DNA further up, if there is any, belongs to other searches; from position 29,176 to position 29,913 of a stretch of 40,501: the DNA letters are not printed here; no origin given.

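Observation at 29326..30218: Panacea-domain (PanA/SocA-like) gene translationally coupled to an unrecognised 145-aa partner: candidate new toxin-antitoxin pair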

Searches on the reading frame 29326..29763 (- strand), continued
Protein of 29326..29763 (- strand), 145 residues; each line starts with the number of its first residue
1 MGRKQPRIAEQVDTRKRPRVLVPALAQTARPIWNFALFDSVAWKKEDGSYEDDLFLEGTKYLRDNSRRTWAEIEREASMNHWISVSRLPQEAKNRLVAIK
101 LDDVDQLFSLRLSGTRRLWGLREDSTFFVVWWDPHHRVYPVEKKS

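Call 31: find_related_loci(query=A2, collection=genome_contigs, flank=3000)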
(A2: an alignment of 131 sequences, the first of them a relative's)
Query A2 (145 aa) in genome_contigs; peptide patterns used: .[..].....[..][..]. (x = any residue, [..] = any of these).
582 stretches matched a pattern; 555 encode a relative of the query (tblastn E <= 1e-3); the best 80 are kept; 80 distinct loci.
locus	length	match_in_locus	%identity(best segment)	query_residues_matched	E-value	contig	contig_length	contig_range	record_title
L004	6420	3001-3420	45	1-142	9e-33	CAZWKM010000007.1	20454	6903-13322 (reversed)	MAG TPA_asm: uncultured Pirellulales bacterium isolate SRP068000_co2_152 genome assembly, contig: NODE_1891_length_20454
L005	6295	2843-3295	38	4-144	1e-29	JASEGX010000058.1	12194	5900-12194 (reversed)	MAG: Thermodesulfobacteriota bacterium isolate Yes70-07 NODE_2200_length_12194_cov_4.392289, whole genome shotgun sequen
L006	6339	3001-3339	42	32-144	7e-28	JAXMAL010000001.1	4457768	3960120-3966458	MAG: Phycisphaerales bacterium isolate STL-PLA9 C1.90.fa-1, whole genome shotgun sequence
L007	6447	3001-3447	39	1-144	2e-27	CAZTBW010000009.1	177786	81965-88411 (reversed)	MAG TPA_asm: uncultured Bdellovibrionales bacterium isolate SRP344714_co1_304 genome assembly, contig: NODE_186_length_1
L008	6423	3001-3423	33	3-143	1e-25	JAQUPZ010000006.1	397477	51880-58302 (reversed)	MAG: Kiritimatiellae bacterium isolate STD1_38 NODE_33_length_397477_cov_7.388084_Sandtown_D1, whole genome shotgun sequ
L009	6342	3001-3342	41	32-145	2e-25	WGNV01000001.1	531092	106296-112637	MAG: Tepidisphaera sp. isolate RI_211 c_000000095312, whole genome shotgun sequence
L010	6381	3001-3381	38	16-140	3e-25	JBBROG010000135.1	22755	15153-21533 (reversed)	MAG: Gemmatales bacterium isolate La1_metabat2.252 LA1C_B2.252_k141_127011L_22755_cov_16.0000, whole genome shotgun sequ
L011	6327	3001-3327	40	32-140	4e-25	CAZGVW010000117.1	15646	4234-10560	MAG TPA_asm: uncultured Phycisphaeraceae bacterium isolate binchicken_co31_39 genome assembly, contig: k141_2753468, who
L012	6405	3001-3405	41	4-141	5e-25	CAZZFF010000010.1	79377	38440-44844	MAG TPA_asm: uncultured Verrucomicrobiota bacterium isolate binchicken_co3_5 genome assembly, contig: NODE_813_length_79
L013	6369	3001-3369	37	23-144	1e-24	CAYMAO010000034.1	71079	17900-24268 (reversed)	MAG TPA_asm: uncultured Planctomycetaceae bacterium isolate SRP150892_co2_79 genome assembly, contig: NODE_343_length_71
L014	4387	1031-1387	40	26-144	1e-24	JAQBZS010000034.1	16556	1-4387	MAG: Planctomycetota bacterium isolate casp150-mb.69 NODE_9076_length_16556_cov_0.062830, whole genome shotgun sequence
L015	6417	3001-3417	38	2-140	1e-24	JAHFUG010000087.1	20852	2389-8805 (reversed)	MAG: Blastocatellia bacterium isolate nzgw74 NODE_125_length_20853_cov_8.919979, whole genome shotgun sequence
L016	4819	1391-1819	34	4-144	3e-24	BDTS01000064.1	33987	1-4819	Bacterium BMS3Bbin09 DNA, contig: NODE_12, whole genome shotgun sequence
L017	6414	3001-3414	41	4-144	5e-24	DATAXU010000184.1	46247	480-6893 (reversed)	MAG TPA_asm: Verrucomicrobiia bacterium isolate SMAG_U5661 k141_1732143, whole genome shotgun sequence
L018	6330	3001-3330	40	33-143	6e-24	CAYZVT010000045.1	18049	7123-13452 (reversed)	MAG TPA_asm: uncultured Pirellulales bacterium isolate SRP263527_co1_258 genome assembly, contig: NODE_2602_length_18049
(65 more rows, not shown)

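Call 45: search_protein_families(library=phrogs, proteins=[window:29326-29763:-], max_evalue=0.1)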
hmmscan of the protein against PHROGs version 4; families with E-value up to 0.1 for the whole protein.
window:29326-29763:- (145 aa): 3 families
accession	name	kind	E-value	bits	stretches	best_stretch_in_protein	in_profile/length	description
phrog_8366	-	unknown function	3.4e-11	44.4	1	60-140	61-139/140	-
phrog_924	-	unknown function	0.039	14.6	1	78-119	88-124/267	-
phrog_17710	-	unknown function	0.096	13.7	0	50-86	19-54/74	-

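Call 51: fold_search(model_id=the predicted structure, library=viral)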
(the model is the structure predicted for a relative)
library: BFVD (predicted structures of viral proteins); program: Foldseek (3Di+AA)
matches with E <= 10: 121; with E <= 0.001: 0
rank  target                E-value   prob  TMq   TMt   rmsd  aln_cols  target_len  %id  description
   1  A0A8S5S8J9            1.5e-01  0.13  0.20  0.26  16.4       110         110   16  Uncharacterized protein [Siphoviridae sp. ctb3910]
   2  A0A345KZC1            2.5e-01  0.66  0.33  0.37   4.8        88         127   11  (no name in the UniProt tables at hand)
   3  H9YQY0                8.3e-01  0.41  0.39  0.53   6.6       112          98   12  (no name in the UniProt tables at hand)
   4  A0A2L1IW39            1.1e+00  0.10  0.23  0.25   7.6       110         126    9  Uncharacterized protein [Streptomyces phage BillNye]
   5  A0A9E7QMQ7            1.2e+00  0.04  0.12  0.15   9.4        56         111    9  (no name in the UniProt tables at hand)
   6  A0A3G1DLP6            1.5e+00  0.08  0.24  0.14  15.4       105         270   13  Outer capsid spike protein (Fragment) [Rotavirus B]
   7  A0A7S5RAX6            1.5e+00  0.05  0.17  0.26  10.4        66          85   18  Uncharacterized protein [Rhizobium phage RHph_TM30]
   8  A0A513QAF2            1.6e+00  0.04  0.18  0.13  13.5        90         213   19  VP4 (Fragment) [Porcine rotavirus B]
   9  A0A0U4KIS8            2.3e+00  0.04  0.18  0.17  10.0        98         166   12  (no name in the UniProt tables at hand)
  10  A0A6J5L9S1            2.3e+00  0.03  0.16  0.13  11.4       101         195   13  Uncharacterized protein (Fragment) [uncultured Caudovirales phage]
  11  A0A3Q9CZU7            2.4e+00  0.13  0.27  0.18   7.3        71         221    6  A224L [African swine fever virus]
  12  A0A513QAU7            2.4e+00  0.12  0.24  0.10   4.8        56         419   14  VP4 (Fragment) [Porcine rotavirus B]
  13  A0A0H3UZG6            2.6e+00  0.04  0.17  0.33   7.9        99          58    8  (no name in the UniProt tables at hand)
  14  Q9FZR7                2.6e+00  0.04  0.23  0.12  12.5       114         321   13  P38 [Mycoplasma phage P1]
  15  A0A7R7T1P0            2.7e+00  0.05  0.23  0.12  13.5        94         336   11  Uncharacterized protein [Osugoroshi virus]
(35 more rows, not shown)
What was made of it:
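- Tried and rejected: Foldseek against viral structures (BFVD) was uninformative (call 51).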

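Call 57: find_homologous_proteins(query=A2, max_evalue=0.001)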
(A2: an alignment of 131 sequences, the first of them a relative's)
Query A2 (131 sequences) (145 aa, profile of the alignment): 176 proteins with E <= 0.001 among 746 candidates; the best 120 are listed.
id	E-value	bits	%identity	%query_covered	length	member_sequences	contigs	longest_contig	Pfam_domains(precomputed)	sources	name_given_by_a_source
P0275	1.3e-50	189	40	99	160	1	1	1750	-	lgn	-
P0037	2.4e-48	182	33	99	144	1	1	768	-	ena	-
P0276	3.0e-48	182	32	94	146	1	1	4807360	-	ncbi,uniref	ncbi:hypothetical protein SH668x_001269 [Planctomicrobium sp. SH668]|uniref:hypothetical protein n=1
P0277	4.3e-48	181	39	94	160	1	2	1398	-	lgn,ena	-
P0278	1.7e-47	179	34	97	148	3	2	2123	-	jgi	jgi:hypothetical protein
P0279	2.0e-47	179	31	95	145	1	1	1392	-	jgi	-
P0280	2.6e-47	179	41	74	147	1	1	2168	-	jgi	-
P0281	3.6e-47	178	37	94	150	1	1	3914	-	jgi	jgi:hypothetical protein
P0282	4.6e-47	178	38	97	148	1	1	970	-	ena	-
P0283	7.4e-47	177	34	91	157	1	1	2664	-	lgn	-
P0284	4.6e-46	175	38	81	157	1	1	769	-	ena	-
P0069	5.5e-46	174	40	78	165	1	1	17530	-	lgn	-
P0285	7.9e-46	174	45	52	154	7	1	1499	-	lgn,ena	-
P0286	8.4e-46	174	35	95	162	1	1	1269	-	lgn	-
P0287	1.1e-45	173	36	95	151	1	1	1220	-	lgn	-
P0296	1.1e-43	167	38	80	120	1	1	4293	-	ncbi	-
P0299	5.7e-43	165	34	99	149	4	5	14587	-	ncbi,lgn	ncbi:hypothetical protein SCM10_15685 [Legionella pneumophila serogroup 1]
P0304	2.4e-42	163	41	63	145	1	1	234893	-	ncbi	ncbi:MAG: hypothetical protein ABIK15_18005 [Pseudomonadota bacterium]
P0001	6.6e-42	161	100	100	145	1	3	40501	-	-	-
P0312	2.2e-41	160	34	94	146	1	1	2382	-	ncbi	-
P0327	9.2e-40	154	42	52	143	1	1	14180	-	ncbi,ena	-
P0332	3.8e-39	152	50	44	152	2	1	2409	-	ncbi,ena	-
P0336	9.6e-39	151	48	42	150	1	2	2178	-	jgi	-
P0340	2.0e-38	150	33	94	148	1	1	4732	-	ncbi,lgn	-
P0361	2.3e-35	140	34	97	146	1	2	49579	-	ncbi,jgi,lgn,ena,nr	ncbi:MAG TPA: hypothetical protein VLX61_10650 [Anaerolineales bacterium]|nr:hypothetical protein [A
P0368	8.6e-33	132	47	52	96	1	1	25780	-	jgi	jgi:hypothetical protein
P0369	1.3e-32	131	45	50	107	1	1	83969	-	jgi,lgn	jgi:hypothetical protein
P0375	7.0e-32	129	34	79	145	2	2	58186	-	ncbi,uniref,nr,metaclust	ncbi:hypothetical protein [Granulicoccus phenolivorans]|uniref:hypothetical protein n=1 Tax=Granulic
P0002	2.1e-31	127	40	77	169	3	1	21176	-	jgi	jgi:hypothetical protein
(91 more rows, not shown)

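Call 65: search_dna_similar(query=window:29326-29763:-, collection=phages, mode=protein, max_evalue=0.001, max_rows=15)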
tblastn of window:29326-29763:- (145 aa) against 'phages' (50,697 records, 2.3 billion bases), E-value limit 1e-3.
Records with a match: 1; places in all: 1; records where one place covers at least 80% of the query: 0.
Best place of each record, by identity: <60% 1.
By first word of the organism name: Bacteriophage 1.
By host as written in the record: - 1.
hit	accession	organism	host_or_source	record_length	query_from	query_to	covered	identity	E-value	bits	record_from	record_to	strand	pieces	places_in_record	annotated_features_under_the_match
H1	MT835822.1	Bacteriophage sp.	human fecal samples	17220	61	143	57%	39.1%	3e-11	65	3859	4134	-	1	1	record has no annotation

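Call 66: search_dna_similar(query=window:29326-29763:-, collection=plasmids, mode=protein, max_evalue=0.001, max_rows=15)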
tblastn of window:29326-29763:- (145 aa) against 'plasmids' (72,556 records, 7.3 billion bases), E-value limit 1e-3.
Records with a match: 1; places in all: 1; records where one place covers at least 80% of the query: 0.
Best place of each record, by identity: <60% 1.
By first word of the organism name: Rhizobium 1.
By predicted mobility (MOB-suite, as given by PLSDB): conjugative 1.
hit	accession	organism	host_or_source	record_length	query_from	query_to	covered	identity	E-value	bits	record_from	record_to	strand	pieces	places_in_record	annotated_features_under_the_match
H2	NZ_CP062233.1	Rhizobium sp. TH2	Sainfoin,pure bacterial culture,Nodule ...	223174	37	142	73%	35.1%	1e-9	62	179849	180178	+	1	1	hypothetical protein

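Call 67: get_annotated_region(hit=H2, flank=3000)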
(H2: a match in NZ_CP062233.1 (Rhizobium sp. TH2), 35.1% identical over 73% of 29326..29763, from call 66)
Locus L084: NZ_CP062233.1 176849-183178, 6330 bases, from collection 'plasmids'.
description: Rhizobium sp. TH2 plasmid pTH2b, complete sequence
organism: Rhizobium sp. TH2 (NCBI taxid 2775403)
taxonomy: Bacteria; Pseudomonadota; Alphaproteobacteria; Hyphomicrobiales; Rhizobiaceae; Rhizobium; Rhizobium sp. TH2
host: -; source: Sainfoin,pure bacterial culture,Nodule tissue; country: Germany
typing (MOB-suite, as given by PLSDB): conjugative; relaxase MOBQ; mating-pair formation MPF_T
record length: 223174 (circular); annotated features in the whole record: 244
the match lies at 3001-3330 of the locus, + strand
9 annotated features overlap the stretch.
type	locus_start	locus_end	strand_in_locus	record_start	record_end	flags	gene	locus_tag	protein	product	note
CDS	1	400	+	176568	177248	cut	-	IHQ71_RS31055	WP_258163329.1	hypothetical protein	-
CDS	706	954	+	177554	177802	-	-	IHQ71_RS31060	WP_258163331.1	hypothetical protein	-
CDS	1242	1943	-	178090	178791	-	-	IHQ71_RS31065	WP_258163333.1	hypothetical protein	-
CDS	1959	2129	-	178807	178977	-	-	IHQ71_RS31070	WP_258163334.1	hypothetical protein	-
CDS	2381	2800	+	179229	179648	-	-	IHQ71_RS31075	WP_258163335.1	type II toxin-antitoxin system antitoxin SocA domain-containing protein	-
CDS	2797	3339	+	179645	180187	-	-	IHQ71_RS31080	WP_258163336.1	hypothetical protein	-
CDS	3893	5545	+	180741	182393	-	ccoN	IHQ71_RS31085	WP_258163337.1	cytochrome-c oxidase, cbb3-type subunit I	-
CDS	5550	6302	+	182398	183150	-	ccoO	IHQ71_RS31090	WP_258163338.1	cytochrome-c oxidase, cbb3-type subunit II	-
CDS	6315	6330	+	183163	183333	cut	-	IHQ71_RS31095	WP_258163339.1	cbb3-type cytochrome c oxidase subunit 3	-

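Call 73: find_encoding_contigs(protein=P0001, flank=6000, max_places=4)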
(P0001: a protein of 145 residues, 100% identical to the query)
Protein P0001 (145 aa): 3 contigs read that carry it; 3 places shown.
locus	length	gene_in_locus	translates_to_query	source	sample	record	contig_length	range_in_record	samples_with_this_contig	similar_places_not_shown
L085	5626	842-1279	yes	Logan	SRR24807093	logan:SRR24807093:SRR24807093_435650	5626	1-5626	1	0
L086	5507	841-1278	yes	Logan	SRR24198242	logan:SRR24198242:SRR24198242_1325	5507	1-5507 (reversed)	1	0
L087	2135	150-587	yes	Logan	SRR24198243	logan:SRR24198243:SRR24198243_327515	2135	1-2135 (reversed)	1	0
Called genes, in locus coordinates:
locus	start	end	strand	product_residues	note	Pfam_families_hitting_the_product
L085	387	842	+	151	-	PF13274:SocA_Panacea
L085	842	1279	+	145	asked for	-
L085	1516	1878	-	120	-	-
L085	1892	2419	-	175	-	-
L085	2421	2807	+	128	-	-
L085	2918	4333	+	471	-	PF03629:SASA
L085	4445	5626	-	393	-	?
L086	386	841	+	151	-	PF13274:SocA_Panacea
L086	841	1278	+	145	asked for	-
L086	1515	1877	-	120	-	-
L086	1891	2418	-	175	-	-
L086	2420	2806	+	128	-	-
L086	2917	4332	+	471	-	PF03629:SASA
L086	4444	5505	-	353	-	?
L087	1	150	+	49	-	?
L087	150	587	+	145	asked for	-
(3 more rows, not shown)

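Call 83: predict_structure(alignment_id=A4)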
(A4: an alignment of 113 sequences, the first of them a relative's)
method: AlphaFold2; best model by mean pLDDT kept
length: 95 residues; sequences in the alignment: 113
mean_pLDDT: 90.7   pTM: 0.80
mean pLDDT of the five models: 90.7, 89.7, 89.7, 89.5, 89.2
residues with pLDDT >= 90: 75; 70-90: 14; 50-70: 4; < 50: 2
segments of 3 or more residues with pLDDT < 50: none
pLDDT, mean of each block of 10 residues (from residue 1): 79 94 95 96 97 97 93 94 90 56
secondary structure, 60 per line:
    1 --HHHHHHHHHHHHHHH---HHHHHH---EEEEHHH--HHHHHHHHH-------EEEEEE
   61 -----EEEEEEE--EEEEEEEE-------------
elements in order: H3-17 H21-26 E30-33 H39-47 E55-60 E66-72 E75-82

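Call 85: search_protein_families(library=pfam, alignment_id=A5, max_evalue=0.00001)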
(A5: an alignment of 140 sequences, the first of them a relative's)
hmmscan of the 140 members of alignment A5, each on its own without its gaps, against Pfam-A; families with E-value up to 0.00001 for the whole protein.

A. member 1, L001:2289-3308:+ (340 aa): 1 family
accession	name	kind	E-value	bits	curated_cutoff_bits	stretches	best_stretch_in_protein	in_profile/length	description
PF13020.12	NOV_C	-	5.2e-06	26.9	22.1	0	220-282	2-68/91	Protein NO VEIN, C-terminal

B. families by the number of members that match (of 140 scanned): 148 families (the first 25 are shown)
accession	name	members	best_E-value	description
PF01420.25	Methylase_S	4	9.4e-14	Type I restriction modification DNA specificity domain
PF00589.27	Phage_integrase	3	9.7e-26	Phage integrase family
PF02463.25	SMC_N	3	6.6e-09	RecF/RecN/SMC N terminal domain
PF07394.17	DUF1501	2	2.5e-159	Protein of unknown function (DUF1501)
PF02562.22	PhoH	2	2.1e-97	PhoH-like protein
PF07722.19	Peptidase_C26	2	3.4e-60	Peptidase C26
PF01695.23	IstB_IS21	2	2.2e-58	IstB-like ATP binding protein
PF07719.23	TPR_2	2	3.8e-19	Tetratricopeptide repeat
PF00515.34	TPR_1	2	3.2e-18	Tetratricopeptide repeat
PF00117.34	GATase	2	4.2e-16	Glutamine amidotransferase class-I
PF13245.12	AAA_19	2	2.4e-13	AAA domain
PF00005.33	ABC_tran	2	3.2e-13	ABC transporter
PF03400.19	DDE_Tnp_IS1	2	9.3e-10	IS1 transposase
PF13414.12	TPR_11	2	2.8e-09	TPR repeat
PF13424.12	TPR_12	2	1.3e-08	Tetratricopeptide repeat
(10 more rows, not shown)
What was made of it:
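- The commonest are the type I R-M S subunit (4), phage integrase (3), and IS21 and IS1 (2 each) (call 85).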

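Call 86: fold_search(model_id=the predicted structure, library=pdb)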
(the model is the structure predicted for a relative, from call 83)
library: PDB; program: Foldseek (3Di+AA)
matches with E <= 10: 55; with E <= 0.001: 0
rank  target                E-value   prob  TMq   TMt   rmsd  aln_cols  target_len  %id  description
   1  2a6r_C                1.2e+00  0.25  0.27  0.31   3.1        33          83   24  Crystal structure of YoeB under PEG condition (released 2005-08-23)
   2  8yxv_E                1.2e+00  0.20  0.27  0.30   9.6        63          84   17  Toxin-antitoxin complex from Streptococcus pneumoniae (released 2025-04-09)
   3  6l8e_E                1.3e+00  0.25  0.25  0.27   1.6        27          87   22  Crystal structure of heterohexameric YoeB-YefM complex bound to 26bp-DNA (released 2020-09-02)
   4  2a6q_E                1.6e+00  0.10  0.27  0.30  10.7        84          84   14  Crystal structure of YefM-YoeB complex (released 2005-08-23)
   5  7bwf_A                1.6e+00  0.09  0.25  0.27  10.3        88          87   11  YoeB-YefM complex from Staphylococcus aureus (released 2020-05-20)
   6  7xbj_A                1.7e+00  0.20  0.26  0.09   2.7        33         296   21  Txp40, an insecticidal toxin protein from Xenorhabdus nematophila (released 2023-03-29)
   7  3oei_C                1.7e+00  0.08  0.27  0.30  11.1        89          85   19  Crystal structure of Mycobacterium tuberculosis RelJK (Rv3357-Rv3358-RelBE3) (released 2011-03-16)
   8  4lsy_A                1.9e+00  0.21  0.25  0.27   1.9        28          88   18  Crystal structure of copper-bound L66S mutant toxin from Helicobacter pylori (released 2014-02-05)
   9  7xbj_B                2.2e+00  0.20  0.26  0.10   1.9        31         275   19  Txp40, an insecticidal toxin protein from Xenorhabdus nematophila (released 2023-03-29)
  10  4glq                  2.5e+00  0.04  0.22  0.16  10.5        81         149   12  Crystal Structure of the blue-light absorbing form of the Thermosynechococcus elongatus PixJ GAF-domain (released 2013-01-16)
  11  3oei_G                2.8e+00  0.13  0.27  0.30   9.7        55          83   20  Crystal structure of Mycobacterium tuberculosis RelJK (Rv3357-Rv3358-RelBE3) (released 2011-03-16)
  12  1z8m_MODEL_1_A        2.8e+00  0.08  0.29  0.31  10.5        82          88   15  Solution structure of the conserved hypothtical protein HP0894 from Helicobacter pylori (released 2005-11-01)
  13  4mct_D                3.0e+00  0.21  0.45  0.46   4.2        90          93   20  P. vulgaris HIGBA structure, crystal form 1 (released 2013-12-11)
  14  8gs1_D                3.0e+00  0.04  0.21  0.08  11.5        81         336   11  Crystal structure of AziU2-U3 complex from Streptomyces sahachiroi NRRL2485 (released 2023-09-06)
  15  5ixl_A                3.2e+00  0.23  0.49  0.48   4.1        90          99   18  Structure of P. vulgaris HigB toxin Y91A variant (released 2016-07-20)
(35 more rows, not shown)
